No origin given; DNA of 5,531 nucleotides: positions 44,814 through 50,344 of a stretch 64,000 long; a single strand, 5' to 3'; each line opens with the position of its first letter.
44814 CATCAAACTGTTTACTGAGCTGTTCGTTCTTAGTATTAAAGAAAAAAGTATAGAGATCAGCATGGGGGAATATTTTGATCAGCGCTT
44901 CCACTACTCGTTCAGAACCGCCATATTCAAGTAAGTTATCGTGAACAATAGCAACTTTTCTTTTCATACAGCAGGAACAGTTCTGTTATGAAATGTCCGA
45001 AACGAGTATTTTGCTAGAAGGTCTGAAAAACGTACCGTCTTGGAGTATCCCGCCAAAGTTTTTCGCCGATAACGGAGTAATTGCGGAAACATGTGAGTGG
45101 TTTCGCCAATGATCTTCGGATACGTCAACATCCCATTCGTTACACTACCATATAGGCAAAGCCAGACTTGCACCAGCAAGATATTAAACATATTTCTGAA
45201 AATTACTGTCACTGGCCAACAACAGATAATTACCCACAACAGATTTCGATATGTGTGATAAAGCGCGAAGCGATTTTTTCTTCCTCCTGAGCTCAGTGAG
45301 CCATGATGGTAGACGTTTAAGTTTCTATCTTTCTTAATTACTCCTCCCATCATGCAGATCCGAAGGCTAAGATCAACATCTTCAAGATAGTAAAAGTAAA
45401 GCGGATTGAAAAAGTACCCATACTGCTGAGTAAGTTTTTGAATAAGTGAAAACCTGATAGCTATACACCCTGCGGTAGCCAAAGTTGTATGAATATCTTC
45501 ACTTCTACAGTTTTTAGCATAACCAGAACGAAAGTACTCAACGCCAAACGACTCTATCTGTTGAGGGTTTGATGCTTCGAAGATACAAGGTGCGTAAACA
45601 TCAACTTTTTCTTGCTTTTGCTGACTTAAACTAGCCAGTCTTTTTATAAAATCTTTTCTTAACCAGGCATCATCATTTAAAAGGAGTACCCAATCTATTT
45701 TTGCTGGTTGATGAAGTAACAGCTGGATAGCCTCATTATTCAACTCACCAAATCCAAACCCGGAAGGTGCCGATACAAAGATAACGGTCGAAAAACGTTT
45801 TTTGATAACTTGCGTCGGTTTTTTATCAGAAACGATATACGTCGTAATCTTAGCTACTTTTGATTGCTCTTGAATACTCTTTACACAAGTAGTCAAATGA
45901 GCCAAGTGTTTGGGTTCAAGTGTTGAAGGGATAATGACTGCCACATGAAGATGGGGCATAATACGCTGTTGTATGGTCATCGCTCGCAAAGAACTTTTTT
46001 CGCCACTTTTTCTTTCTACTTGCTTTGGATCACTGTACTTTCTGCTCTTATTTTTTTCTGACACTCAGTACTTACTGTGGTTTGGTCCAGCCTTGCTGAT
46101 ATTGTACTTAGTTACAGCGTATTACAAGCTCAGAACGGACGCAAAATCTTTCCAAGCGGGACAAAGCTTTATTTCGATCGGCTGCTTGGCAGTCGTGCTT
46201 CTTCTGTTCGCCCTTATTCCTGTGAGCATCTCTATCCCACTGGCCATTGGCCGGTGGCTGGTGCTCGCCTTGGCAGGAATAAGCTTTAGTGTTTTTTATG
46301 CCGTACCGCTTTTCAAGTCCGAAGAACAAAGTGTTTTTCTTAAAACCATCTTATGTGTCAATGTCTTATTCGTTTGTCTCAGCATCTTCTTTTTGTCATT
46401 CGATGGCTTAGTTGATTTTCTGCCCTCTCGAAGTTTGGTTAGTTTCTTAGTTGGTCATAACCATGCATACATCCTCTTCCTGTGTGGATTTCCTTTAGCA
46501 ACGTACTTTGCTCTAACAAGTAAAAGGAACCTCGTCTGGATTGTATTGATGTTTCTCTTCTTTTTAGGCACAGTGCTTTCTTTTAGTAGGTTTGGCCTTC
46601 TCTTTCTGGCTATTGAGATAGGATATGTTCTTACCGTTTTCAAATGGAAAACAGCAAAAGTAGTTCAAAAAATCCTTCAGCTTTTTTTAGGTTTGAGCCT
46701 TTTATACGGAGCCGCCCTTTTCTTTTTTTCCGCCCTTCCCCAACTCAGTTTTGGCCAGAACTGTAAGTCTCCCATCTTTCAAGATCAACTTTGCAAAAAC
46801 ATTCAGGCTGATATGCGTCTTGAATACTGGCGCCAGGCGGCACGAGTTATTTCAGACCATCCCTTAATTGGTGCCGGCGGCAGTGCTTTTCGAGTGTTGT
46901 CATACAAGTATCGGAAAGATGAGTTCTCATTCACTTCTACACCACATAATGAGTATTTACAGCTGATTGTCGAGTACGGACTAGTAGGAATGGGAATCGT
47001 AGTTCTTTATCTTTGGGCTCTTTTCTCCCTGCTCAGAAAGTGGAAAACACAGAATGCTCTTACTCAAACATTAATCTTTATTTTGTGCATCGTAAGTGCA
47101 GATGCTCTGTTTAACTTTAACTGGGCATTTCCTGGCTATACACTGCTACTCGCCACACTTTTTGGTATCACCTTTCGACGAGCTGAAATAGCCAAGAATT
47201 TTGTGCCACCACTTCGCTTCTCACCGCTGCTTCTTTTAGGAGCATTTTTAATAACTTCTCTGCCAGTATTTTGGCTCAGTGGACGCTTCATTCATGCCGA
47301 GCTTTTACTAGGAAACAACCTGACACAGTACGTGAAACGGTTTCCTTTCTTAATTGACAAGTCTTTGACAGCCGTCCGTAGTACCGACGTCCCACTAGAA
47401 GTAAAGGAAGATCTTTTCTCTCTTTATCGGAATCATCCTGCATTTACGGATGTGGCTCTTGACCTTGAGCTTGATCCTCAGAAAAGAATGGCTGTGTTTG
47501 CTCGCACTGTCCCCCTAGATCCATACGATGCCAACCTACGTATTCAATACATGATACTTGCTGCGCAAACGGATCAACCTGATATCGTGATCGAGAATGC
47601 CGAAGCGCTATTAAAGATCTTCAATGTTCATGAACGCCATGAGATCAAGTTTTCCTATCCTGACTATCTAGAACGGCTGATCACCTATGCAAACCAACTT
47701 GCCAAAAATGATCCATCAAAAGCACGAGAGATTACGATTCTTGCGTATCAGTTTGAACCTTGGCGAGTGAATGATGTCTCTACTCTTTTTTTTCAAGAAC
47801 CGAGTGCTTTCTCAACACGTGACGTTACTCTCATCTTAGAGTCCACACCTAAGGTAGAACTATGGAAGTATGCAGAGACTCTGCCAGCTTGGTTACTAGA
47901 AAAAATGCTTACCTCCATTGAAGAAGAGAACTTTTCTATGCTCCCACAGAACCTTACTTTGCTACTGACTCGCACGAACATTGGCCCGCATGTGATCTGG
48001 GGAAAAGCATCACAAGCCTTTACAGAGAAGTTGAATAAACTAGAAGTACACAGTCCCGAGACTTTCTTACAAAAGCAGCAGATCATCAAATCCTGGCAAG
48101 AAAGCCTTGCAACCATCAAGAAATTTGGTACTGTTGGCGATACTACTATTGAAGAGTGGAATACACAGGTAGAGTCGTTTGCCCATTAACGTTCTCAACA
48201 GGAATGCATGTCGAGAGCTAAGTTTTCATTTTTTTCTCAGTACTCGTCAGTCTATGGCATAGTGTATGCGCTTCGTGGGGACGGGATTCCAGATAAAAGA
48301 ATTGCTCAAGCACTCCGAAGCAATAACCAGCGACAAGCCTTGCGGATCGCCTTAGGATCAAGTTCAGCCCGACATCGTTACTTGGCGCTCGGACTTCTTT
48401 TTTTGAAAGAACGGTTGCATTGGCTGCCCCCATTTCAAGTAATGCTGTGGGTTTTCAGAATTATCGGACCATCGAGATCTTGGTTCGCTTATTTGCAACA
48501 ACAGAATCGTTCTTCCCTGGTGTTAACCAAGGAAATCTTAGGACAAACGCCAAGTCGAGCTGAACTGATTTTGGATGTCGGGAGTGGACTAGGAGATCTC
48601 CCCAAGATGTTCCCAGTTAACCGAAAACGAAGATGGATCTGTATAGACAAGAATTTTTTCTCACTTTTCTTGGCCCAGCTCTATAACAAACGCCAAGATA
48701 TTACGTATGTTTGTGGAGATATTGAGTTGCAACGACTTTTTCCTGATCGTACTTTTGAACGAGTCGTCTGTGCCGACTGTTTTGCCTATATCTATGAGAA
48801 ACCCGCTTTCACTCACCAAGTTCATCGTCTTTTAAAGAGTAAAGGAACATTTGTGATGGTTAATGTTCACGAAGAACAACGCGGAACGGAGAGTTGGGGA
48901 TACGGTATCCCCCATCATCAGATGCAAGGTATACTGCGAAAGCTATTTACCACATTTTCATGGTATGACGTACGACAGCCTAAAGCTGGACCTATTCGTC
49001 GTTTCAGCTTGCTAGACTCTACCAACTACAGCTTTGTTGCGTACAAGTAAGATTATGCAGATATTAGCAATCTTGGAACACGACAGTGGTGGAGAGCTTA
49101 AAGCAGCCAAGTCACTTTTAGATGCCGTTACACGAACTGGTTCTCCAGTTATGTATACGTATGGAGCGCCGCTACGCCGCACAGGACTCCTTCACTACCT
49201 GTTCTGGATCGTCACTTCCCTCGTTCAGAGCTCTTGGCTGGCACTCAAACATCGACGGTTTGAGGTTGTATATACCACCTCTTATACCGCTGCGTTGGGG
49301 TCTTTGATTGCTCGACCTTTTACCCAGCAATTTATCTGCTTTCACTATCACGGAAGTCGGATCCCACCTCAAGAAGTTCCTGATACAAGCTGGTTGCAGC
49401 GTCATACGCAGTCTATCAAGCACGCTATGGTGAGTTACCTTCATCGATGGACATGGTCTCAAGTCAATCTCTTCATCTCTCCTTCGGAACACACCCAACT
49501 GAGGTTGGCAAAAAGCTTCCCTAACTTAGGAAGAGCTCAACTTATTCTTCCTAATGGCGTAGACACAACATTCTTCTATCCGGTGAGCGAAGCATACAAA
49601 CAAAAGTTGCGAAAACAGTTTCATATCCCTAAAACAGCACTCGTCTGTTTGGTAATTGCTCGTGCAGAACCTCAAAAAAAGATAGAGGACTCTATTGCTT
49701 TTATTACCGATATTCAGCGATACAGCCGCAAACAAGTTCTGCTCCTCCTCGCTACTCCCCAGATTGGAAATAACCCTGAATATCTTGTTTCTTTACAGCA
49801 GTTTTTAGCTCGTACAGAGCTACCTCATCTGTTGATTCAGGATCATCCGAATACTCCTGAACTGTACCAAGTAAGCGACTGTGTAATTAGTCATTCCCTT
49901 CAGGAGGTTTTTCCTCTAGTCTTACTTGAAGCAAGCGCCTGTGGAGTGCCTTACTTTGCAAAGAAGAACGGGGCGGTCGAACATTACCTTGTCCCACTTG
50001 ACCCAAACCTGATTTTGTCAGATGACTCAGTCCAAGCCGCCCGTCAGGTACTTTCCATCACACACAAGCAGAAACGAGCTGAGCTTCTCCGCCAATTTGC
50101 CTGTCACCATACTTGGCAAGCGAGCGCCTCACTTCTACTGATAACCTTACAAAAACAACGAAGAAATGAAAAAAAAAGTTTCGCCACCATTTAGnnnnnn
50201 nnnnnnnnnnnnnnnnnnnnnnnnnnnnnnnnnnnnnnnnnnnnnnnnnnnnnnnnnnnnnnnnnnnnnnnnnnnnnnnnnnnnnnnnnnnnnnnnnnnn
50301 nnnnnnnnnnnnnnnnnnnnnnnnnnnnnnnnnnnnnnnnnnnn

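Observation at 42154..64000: Large glycoconjugate locus with two PglL/WaaL-type Wzy_C paralogs may be a protein O-glycosylation system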

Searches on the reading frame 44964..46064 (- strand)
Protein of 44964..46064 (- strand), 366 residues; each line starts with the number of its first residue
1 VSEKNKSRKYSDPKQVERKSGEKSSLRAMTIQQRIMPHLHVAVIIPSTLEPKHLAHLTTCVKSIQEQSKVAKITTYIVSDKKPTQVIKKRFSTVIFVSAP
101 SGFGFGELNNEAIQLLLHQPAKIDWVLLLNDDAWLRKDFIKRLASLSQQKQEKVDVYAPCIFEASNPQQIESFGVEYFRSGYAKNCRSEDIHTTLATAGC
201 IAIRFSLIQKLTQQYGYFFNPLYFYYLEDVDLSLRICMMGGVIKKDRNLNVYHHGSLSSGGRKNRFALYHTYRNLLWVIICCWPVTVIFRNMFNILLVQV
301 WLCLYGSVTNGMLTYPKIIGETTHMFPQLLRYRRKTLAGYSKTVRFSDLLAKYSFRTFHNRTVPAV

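Call 4: search_protein_families(library=pfam, proteins=[window:44964-46064:-], max_evalue=0.01)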
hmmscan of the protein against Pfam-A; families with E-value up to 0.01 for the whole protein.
window:44964-46064:- (366 aa): 3 families
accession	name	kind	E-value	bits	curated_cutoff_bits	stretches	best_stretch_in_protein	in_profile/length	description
PF00535.33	Glycos_transf_2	-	6.1e-07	30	23.3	1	43-211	2-167/168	Glycosyl transferase family 2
PF13632.12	Glyco_trans_2_3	-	0.00098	19.4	27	1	125-243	1-113/198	Glycosyl transferase family group 2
PF13641.12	Glyco_tranf_2_3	-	0.0021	18.5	27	1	41-172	3-133/230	Glycosyltransferase like family 2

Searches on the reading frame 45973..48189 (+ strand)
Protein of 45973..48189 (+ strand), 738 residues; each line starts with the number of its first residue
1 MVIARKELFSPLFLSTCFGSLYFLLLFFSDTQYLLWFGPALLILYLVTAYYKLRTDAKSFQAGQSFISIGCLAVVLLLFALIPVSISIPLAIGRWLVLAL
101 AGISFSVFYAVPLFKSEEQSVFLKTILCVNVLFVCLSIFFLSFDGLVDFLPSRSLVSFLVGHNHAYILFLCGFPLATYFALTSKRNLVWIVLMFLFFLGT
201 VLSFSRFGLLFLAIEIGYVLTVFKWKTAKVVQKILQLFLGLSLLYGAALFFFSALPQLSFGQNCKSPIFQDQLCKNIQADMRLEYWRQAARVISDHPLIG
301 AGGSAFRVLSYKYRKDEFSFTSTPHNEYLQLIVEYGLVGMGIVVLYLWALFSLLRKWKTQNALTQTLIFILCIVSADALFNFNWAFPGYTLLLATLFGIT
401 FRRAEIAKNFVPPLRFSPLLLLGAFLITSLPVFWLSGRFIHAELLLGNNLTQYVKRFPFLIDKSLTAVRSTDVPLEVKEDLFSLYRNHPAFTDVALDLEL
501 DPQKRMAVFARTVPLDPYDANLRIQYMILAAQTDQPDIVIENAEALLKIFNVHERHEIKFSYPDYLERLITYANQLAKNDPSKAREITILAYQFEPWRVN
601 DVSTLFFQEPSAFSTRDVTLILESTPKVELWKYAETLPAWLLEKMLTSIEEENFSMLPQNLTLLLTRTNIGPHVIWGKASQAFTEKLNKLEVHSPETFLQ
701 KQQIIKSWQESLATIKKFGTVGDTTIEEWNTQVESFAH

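Call 4: search_protein_families(library=pfam, proteins=[window:45973-48189:+], max_evalue=0.01)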
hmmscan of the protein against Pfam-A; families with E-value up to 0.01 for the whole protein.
window:45973-48189:+ (738 aa): 2 families
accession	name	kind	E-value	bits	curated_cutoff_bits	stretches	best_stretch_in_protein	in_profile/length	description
PF04932.20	Wzy_C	-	1.3e-19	70.9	31.7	1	192-343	2-148/149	O-Antigen ligase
PF14256.11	YwiC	-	0.0085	16.8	25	1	13-76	61-124/126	YwiC-like protein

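Call 13: search_protein_families(library=ncbifam, proteins=[window:45973-48189:+], max_evalue=0.01)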
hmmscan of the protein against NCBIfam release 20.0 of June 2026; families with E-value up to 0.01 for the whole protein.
window:45973-48189:+ (738 aa): 0 families

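Call 14: search_solved_structures(query=window:45973-48189:+, max_evalue=10, show_alignments=2)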
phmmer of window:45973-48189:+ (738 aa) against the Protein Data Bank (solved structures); distinct sequences matched with E-value up to 10: 0.

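Call 16: find_homologous_proteins(query=window:45973-48189:+)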
Query window:45973-48189:+ (738 aa): 3 proteins with E <= 0.001 among 8000 candidates.
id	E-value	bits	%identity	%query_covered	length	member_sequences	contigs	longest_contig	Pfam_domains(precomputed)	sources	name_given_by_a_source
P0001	0.0e+0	1608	97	100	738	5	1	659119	PF04932.21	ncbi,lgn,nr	ncbi:O-antigen ligase family protein [Patescibacteria group bacterium]|nr:O-antigen ligase family pr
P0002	9.4e-6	42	29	24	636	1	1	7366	PF00515.35,PF13424.13,PF13181.13,PF07719.24,PF04932.21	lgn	-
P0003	9.3e-4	36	24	29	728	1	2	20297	PF14559.13,PF07719.24,PF04932.21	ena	-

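Call 29: search_protein_families(library=pfam, proteins=[window:45973-48189:+], max_evalue=10)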
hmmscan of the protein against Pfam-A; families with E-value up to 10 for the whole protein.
window:45973-48189:+ (738 aa): 3 families
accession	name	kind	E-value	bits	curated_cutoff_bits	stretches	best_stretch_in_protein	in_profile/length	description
PF04932.20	Wzy_C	-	1.3e-19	70.9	31.7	1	192-343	2-148/149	O-Antigen ligase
PF14256.11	YwiC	-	0.0085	16.8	25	1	13-76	61-124/126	YwiC-like protein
PF23929.1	DUF7267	-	0.28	12.1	27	1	273-292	28-47/64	Family of unknown function (DUF7267)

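Call 59: find_related_loci(query=window:45973-48189:+, collection=metagenome_contigs, flank=10000)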
Query window:45973-48189:+ (738 aa) in metagenome_contigs; peptide patterns used: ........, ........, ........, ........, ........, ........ (x = any residue, [..] = any of these).
50 stretches matched a pattern, but none encodes a relative of the query by tblastn (E <= 1e-3).

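Call 63: find_related_loci(query=A4, collection=metagenome_contigs, flank=10000)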
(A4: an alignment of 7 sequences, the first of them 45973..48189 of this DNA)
Query A4 (738 aa) in metagenome_contigs; peptide patterns used: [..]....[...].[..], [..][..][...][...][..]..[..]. (x = any residue, [..] = any of these).
320 stretches matched a pattern; 12 encode a relative of the query (tblastn E <= 1e-3); 11 distinct loci.
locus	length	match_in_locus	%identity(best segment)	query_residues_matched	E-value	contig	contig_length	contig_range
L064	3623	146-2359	34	11-734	3e-129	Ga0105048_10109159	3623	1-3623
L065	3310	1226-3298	34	11-689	2e-118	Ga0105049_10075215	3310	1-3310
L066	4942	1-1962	33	96-734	2e-112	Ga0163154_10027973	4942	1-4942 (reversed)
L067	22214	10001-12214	39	2-738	9e-164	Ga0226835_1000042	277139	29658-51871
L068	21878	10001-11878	26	91-733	2e-61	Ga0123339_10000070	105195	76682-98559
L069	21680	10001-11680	24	143-710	6e-30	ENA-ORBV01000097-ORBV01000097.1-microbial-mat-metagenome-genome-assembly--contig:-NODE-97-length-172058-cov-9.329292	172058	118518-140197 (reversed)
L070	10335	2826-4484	24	150-710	4e-30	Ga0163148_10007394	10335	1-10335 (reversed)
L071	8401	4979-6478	23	146-649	7e-26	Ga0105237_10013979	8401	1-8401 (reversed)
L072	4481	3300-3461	34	282-339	3e-7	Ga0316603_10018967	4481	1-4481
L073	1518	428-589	36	282-339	9e-7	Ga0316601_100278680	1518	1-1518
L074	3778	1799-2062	32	291-372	5e-5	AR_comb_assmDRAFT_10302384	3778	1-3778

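Call 108: search_protein_families(library=pfam, proteins=[L069:3369-4538:+, L069:6853-7557:-, L069:7580-8461:+, L069:8442-9560:+, L068:13624-14808:-, L069:1613-2446:+], max_evalue=0.01)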
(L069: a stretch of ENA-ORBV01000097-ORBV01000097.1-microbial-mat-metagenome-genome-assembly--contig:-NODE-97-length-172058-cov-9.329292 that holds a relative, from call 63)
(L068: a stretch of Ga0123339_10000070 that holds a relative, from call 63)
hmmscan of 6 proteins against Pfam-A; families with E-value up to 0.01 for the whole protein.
L069:3369-4538:+ (389 aa): 3 families
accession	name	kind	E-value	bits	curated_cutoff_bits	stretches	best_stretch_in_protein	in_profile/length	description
PF13692.12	Glyco_trans_1_4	-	3.5e-16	60.2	27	1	220-353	2-140/142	Glycosyl transferases group 1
PF00534.26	Glycos_transf_1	-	3.6e-05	23.8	26.4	1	211-366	7-169/172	Glycosyl transferases group 1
PF13524.12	Glyco_trans_1_2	-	0.0056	17.1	25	1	248-375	8-134/144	Glycosyl transferase-like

L069:6853-7557:- (234 aa): 2 families
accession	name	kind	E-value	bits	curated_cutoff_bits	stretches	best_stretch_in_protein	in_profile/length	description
PF13578.12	Methyltransf_24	-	8.7e-09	36.7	26.3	1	55-159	1-102/105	Methyltransferase domain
PF01596.23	Methyltransf_3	-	0.00051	19.9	22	1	29-168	23-162/204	O-methyltransferase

L069:7580-8461:+ (293 aa): 1 family
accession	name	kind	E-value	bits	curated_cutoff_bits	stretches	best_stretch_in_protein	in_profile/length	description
PF01408.29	GFO_IDH_MocA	-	2e-11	45.1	24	1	41-107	54-120/120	Oxidoreductase family, NAD-binding Rossmann fold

L069:8442-9560:+ (372 aa): 5 families
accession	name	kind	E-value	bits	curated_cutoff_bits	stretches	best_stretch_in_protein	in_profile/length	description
PF01041.23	DegT_DnrJ_EryC1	-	1.5e-104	350.6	19.8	1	16-367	4-359/360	DegT/DnrJ/EryC1/StrS aminotransferase family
PF00155.27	Aminotran_1_2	-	3.9e-10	39.9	19.7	1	38-213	44-246/361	Aminotransferase class I and II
PF00266.25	Aminotran_5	-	5.1e-07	29.4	21.5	1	59-161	70-179/371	Aminotransferase class-V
PF01212.27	Beta_elim_lyase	-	0.0001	22.2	27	1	38-211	34-222/288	Beta-eliminating lyase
PF01053.26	Cys_Met_Meta_PP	-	0.0012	17.9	27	1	39-161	55-177/381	Cys/Met metabolism PLP-dependent enzyme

L068:13624-14808:- (394 aa): 1 family
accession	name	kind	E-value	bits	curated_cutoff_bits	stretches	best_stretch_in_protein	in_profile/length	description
PF13692.12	Glyco_trans_1_4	-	9.5e-18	65.3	27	1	224-359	2-142/142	Glycosyl transferases group 1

L069:1613-2446:+ (277 aa): 1 family
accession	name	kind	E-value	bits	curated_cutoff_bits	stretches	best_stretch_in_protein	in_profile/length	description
PF14221.11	DUF4330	-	1e-10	42.4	27.6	1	171-273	62-166/167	Domain of unknown function (DUF4330)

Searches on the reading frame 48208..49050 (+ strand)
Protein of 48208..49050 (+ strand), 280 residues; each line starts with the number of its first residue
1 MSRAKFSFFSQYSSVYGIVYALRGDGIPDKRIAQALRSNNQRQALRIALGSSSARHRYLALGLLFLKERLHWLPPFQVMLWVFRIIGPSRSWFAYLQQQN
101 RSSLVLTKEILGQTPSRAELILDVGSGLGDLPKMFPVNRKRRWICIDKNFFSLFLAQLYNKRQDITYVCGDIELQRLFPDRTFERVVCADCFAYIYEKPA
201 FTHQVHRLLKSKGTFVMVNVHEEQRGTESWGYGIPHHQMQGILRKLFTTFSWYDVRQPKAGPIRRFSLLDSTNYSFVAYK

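Call 4: search_protein_families(library=pfam, proteins=[window:48208-49050:+], max_evalue=0.01)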
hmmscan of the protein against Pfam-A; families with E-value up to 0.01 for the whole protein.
window:48208-49050:+ (280 aa): 5 families
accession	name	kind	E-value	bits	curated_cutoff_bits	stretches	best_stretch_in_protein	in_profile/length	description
PF08241.18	Methyltransf_11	-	1.6e-09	38.7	21.2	1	122-217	1-95/95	Methyltransferase domain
PF13649.12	Methyltransf_25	-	2.3e-08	35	27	1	121-213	1-97/97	Methyltransferase domain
PF13847.12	Methyltransf_31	-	1.2e-05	25.4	27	1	120-221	6-113/145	Methyltransferase domain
PF13489.12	Methyltransf_23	-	0.0016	18.6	27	1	116-237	21-139/164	Methyltransferase domain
PF08242.18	Methyltransf_12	-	0.0051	17.9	30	1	122-215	1-98/98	Methyltransferase domain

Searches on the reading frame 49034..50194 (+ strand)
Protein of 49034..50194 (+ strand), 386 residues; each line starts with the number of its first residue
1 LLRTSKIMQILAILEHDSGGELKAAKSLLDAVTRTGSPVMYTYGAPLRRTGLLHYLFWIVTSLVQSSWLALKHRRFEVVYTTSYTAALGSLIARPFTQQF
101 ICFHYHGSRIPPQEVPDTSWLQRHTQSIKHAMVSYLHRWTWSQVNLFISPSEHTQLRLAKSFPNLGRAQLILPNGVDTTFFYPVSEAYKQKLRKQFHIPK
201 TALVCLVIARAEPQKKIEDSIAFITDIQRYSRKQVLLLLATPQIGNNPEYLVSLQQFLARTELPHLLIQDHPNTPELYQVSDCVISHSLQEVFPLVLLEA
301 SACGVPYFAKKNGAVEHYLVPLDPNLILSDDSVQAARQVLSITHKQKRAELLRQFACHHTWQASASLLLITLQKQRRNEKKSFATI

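Call 4: search_protein_families(library=pfam, proteins=[window:49034-50194:+], max_evalue=0.01)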
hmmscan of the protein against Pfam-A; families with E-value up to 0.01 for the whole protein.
window:49034-50194:+ (386 aa): 5 families
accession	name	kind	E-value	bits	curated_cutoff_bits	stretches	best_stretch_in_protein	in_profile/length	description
PF00534.26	Glycos_transf_1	-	1.2e-15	58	26.4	1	189-352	2-165/172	Glycosyl transferases group 1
PF13439.12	Glyco_transf_4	-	9.3e-08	32.7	28.5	1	51-179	48-169/170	Glycosyltransferase Family 4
PF13692.12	Glyco_trans_1_4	-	1.5e-07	32.2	27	1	205-335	4-132/142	Glycosyl transferases group 1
PF13579.12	Glyco_trans_4_4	-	1.7e-06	28.9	29.7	1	45-162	50-146/158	Glycosyl transferase 4-like domain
PF20706.3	GT4-conflict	-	0.0064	16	26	0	197-317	193-318/385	Family 4 Glycosyltransferase in conflict systems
